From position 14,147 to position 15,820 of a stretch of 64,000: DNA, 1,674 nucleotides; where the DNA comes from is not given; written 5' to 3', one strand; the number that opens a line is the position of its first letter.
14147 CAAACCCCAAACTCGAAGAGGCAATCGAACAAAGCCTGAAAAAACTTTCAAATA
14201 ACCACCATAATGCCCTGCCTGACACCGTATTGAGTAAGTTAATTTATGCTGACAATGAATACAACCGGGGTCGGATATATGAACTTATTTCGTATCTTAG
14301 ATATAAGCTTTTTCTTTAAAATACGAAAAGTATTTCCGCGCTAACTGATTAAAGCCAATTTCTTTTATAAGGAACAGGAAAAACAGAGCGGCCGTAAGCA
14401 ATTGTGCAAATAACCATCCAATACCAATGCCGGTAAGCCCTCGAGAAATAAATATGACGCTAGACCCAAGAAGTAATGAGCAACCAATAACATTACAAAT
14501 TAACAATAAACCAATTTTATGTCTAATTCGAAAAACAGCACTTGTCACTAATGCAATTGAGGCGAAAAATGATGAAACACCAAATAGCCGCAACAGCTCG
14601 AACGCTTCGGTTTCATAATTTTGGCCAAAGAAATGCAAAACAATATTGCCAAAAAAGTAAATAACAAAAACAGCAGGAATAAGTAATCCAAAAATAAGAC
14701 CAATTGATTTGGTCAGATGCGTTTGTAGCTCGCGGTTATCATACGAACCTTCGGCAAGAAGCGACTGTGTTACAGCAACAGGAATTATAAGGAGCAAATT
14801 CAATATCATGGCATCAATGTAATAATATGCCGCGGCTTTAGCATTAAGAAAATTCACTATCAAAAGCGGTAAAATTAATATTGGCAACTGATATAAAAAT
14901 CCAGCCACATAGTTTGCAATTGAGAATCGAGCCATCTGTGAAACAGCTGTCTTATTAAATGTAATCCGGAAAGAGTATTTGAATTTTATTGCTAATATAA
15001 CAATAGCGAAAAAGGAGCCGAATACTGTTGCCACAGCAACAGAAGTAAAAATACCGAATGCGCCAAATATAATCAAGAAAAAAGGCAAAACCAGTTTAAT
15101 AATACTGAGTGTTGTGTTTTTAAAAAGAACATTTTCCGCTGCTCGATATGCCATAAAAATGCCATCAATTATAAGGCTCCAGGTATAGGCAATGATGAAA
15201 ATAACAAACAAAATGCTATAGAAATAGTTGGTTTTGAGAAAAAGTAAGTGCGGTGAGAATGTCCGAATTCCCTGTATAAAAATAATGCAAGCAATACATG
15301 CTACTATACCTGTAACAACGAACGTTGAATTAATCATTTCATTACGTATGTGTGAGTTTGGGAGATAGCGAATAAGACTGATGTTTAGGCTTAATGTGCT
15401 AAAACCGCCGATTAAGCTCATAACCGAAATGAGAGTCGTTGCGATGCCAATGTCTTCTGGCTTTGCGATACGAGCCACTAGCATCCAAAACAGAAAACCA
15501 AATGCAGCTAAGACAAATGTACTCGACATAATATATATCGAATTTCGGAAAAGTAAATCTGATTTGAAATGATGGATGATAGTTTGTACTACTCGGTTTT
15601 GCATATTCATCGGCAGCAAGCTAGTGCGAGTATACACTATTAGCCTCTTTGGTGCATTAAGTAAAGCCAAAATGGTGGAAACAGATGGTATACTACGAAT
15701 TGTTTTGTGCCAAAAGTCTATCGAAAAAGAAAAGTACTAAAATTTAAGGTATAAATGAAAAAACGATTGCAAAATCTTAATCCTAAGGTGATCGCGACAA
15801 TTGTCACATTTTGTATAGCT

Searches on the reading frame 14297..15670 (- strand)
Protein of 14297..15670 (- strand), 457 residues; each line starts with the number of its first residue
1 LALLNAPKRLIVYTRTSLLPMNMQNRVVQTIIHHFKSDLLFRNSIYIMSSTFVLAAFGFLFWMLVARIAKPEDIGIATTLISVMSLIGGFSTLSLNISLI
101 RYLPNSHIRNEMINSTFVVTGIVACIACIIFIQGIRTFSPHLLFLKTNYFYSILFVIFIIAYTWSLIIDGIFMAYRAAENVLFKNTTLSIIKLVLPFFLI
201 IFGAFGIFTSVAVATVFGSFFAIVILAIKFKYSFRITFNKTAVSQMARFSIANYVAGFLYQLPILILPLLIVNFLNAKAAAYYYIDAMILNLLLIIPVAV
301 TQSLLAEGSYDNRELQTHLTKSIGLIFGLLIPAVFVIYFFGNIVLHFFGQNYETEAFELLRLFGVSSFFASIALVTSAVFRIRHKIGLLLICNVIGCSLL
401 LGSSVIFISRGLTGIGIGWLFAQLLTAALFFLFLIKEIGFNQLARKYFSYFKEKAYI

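Call 61: search_protein_families(library=pfam, proteins=[window:14297-15670:-], max_evalue=0.0001)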
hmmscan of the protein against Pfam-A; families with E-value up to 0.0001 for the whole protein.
window:14297-15670:- (457 aa): 2 families
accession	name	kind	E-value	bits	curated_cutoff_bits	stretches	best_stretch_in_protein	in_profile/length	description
PF13440.11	Polysacc_synt_3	-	6.5e-08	32.6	23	1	64-353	1-289/293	Polysaccharide biosynthesis protein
PF01943.22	Polysacc_synt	-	8.2e-08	32.4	28.2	1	41-298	2-259/274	Polysaccharide biosynthesis protein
